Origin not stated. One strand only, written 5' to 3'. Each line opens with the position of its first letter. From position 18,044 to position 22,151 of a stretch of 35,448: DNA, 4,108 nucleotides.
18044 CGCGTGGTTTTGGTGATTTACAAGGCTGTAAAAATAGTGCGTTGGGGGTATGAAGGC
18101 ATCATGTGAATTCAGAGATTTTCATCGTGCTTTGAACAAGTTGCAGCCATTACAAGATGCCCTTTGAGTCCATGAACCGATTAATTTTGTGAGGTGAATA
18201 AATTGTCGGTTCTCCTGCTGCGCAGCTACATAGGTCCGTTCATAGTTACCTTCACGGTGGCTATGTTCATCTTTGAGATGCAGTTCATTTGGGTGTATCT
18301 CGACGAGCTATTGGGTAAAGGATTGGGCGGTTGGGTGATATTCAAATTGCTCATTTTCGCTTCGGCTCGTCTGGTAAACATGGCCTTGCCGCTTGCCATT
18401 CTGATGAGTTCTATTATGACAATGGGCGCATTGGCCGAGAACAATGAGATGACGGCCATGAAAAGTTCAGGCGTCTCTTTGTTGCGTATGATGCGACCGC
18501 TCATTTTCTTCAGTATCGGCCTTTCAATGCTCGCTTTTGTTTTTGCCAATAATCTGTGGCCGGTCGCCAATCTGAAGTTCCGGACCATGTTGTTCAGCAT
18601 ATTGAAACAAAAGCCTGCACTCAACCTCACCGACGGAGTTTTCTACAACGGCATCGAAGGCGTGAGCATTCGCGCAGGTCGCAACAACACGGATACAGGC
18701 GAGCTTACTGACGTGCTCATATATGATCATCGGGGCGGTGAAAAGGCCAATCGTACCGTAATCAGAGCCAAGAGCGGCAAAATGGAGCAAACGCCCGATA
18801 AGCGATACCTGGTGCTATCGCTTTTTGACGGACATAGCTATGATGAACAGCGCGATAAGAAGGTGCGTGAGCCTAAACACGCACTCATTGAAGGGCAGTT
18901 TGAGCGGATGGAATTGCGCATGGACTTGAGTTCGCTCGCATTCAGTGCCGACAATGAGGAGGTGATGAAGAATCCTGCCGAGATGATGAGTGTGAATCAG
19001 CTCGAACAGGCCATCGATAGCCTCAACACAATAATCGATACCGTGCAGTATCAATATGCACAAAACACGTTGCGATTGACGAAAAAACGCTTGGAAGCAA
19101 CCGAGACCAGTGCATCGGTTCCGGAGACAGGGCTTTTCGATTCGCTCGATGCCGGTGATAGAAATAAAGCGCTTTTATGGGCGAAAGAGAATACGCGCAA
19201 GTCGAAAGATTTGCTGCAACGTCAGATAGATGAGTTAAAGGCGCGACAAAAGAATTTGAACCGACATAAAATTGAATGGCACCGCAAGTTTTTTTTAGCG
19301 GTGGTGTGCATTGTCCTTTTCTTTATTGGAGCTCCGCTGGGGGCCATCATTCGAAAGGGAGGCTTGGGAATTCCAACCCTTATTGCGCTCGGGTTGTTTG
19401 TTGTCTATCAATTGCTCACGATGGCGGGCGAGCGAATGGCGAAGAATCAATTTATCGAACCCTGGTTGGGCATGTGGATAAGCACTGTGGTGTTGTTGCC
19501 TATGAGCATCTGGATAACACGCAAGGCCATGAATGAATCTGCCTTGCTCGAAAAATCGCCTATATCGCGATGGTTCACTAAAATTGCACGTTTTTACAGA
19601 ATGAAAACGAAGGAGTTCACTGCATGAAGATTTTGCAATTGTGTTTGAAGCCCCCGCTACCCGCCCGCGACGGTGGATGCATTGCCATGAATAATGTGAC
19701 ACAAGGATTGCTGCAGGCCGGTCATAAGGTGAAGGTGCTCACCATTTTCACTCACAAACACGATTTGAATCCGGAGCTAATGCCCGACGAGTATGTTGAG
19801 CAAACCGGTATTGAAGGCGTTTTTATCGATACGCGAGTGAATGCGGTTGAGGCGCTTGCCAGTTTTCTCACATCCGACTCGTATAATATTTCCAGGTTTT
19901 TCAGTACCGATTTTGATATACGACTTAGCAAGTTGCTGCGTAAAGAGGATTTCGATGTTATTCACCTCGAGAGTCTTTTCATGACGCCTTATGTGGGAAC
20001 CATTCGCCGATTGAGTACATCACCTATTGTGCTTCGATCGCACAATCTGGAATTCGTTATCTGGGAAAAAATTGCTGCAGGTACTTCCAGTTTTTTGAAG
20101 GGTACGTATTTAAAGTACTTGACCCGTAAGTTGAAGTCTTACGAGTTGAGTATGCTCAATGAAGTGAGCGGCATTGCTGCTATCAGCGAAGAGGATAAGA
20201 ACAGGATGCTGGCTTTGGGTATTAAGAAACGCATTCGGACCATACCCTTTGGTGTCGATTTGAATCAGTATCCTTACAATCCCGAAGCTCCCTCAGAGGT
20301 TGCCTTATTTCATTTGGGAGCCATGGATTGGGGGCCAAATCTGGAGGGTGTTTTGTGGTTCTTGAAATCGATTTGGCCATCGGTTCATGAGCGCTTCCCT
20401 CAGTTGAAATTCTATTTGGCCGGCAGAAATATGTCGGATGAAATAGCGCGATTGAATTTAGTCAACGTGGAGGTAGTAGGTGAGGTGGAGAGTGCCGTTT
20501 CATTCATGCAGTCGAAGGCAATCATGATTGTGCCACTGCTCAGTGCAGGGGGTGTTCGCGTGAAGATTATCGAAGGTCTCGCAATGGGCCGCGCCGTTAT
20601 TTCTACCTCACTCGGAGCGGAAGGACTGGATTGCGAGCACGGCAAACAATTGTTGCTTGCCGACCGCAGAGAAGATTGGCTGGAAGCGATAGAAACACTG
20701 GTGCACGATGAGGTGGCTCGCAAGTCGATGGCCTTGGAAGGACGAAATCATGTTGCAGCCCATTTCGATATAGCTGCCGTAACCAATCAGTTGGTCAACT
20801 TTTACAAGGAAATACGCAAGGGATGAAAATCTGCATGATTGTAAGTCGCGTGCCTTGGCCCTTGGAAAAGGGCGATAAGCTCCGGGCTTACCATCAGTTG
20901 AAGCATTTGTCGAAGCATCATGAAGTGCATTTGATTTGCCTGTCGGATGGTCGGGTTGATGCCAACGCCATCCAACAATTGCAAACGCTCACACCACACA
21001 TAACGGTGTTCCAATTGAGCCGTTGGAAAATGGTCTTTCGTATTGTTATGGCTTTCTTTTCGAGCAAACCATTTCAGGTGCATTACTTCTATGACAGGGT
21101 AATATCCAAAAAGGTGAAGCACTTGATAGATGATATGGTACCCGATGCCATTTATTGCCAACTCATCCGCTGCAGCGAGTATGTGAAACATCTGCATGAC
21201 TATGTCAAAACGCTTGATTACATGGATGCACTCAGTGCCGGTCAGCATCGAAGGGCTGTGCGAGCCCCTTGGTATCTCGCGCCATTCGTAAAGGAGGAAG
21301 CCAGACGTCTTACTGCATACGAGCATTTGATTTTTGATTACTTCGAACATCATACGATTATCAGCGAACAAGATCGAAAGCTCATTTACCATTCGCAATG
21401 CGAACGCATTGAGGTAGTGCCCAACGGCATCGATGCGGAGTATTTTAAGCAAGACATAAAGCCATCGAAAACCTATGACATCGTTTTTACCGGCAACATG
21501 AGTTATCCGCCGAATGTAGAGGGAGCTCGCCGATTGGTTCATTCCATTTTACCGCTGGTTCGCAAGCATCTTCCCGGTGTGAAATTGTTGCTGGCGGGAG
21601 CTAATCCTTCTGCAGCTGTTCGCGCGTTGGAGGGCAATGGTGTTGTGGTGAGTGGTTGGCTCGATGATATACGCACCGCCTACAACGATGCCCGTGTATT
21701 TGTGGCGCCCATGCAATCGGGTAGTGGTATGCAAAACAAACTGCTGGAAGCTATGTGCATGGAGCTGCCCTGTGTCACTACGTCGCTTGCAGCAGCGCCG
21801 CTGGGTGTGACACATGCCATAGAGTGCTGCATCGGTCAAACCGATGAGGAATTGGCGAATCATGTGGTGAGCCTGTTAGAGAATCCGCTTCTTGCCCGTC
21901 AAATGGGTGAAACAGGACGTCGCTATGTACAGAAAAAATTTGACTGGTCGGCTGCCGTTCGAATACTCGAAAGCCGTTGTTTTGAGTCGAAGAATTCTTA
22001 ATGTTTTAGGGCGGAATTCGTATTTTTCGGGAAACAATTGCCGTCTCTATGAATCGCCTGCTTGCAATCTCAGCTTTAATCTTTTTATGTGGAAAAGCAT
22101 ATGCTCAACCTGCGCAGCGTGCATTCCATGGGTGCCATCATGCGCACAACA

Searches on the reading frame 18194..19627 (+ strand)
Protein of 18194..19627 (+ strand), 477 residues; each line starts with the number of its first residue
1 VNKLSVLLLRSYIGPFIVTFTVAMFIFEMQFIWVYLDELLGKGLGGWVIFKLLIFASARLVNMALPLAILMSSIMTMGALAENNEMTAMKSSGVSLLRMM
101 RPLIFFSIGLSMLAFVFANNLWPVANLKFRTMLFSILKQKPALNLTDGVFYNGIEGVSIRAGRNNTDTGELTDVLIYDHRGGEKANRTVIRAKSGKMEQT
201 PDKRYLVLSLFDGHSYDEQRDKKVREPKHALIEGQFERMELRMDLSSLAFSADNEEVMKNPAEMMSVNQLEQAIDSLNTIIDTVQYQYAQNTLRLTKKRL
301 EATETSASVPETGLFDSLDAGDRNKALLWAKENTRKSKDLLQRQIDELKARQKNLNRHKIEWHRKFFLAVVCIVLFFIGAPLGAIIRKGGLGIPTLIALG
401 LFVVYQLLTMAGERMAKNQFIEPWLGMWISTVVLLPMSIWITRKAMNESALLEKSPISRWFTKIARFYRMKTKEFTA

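Call 8: search_protein_families(library=pfam, proteins=[window:18194-19627:+], max_evalue=0.001)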
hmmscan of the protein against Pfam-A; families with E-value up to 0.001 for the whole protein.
window:18194-19627:+ (477 aa): 1 family
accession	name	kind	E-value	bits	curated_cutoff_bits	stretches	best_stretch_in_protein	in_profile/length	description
PF03739.19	LptF_LptG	-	2.2e-77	260.9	27.9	1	8-443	3-352/353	Lipopolysaccharide export system permease LptF/LptG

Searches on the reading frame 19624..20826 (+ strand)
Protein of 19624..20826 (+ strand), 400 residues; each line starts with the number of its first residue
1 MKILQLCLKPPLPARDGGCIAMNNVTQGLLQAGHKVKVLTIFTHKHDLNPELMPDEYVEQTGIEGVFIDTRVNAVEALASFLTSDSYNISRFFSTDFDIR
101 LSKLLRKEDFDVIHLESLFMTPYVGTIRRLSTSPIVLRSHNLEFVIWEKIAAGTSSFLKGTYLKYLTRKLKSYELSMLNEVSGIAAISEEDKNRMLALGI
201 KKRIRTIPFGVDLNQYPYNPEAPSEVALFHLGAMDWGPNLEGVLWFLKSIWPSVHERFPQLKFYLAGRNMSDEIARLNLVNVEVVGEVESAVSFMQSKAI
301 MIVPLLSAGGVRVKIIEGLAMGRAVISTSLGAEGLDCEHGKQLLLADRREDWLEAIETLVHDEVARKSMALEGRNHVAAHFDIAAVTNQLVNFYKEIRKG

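Call 8: search_protein_families(library=pfam, proteins=[window:19624-20826:+], max_evalue=0.001)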
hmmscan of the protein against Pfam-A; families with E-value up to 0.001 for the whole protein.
window:19624-20826:+ (400 aa): 5 families
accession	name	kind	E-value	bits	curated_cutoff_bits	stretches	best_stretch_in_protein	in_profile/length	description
PF13692.12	Glyco_trans_1_4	-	3.8e-19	69.8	27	1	228-362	4-142/142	Glycosyl transferases group 1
PF13439.12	Glyco_transf_4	-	2.8e-16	60.4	28.5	1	24-214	10-169/170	Glycosyltransferase Family 4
PF13579.12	Glyco_trans_4_4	-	2.3e-07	31.7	29.7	1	23-210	8-158/158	Glycosyl transferase 4-like domain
PF13524.12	Glyco_trans_1_2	-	6.6e-07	29.8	25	1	256-391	10-143/144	Glycosyl transferase-like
PF00534.26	Glycos_transf_1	-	1.2e-05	25.4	26.4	1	252-375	38-171/172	Glycosyl transferases group 1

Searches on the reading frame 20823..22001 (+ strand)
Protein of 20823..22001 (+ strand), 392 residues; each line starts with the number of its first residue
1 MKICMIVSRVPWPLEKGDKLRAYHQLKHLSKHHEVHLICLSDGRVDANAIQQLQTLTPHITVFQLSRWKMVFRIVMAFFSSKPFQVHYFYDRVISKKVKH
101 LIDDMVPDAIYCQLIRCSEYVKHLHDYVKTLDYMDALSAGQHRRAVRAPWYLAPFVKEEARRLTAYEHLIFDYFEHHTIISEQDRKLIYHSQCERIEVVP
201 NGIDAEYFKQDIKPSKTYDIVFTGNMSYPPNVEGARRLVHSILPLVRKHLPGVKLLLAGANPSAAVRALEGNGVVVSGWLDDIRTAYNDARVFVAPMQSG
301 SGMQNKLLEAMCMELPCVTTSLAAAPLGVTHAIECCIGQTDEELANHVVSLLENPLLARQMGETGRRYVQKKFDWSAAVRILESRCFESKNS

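Call 8: search_protein_families(library=pfam, proteins=[window:20823-22001:+], max_evalue=0.001)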
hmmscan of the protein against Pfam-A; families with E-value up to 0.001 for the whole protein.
window:20823-22001:+ (392 aa): 4 families
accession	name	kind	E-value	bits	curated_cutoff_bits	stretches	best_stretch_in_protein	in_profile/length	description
PF13692.12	Glyco_trans_1_4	-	2.3e-26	93.2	27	1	219-354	3-142/142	Glycosyl transferases group 1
PF00534.26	Glycos_transf_1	-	4.4e-11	43.1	26.4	1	206-367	4-171/172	Glycosyl transferases group 1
PF13524.12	Glyco_trans_1_2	-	7.5e-09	36.1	25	1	246-380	9-140/144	Glycosyl transferase-like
PF13439.12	Glyco_transf_4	-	9.1e-05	23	28.5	0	23-206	9-169/170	Glycosyltransferase Family 4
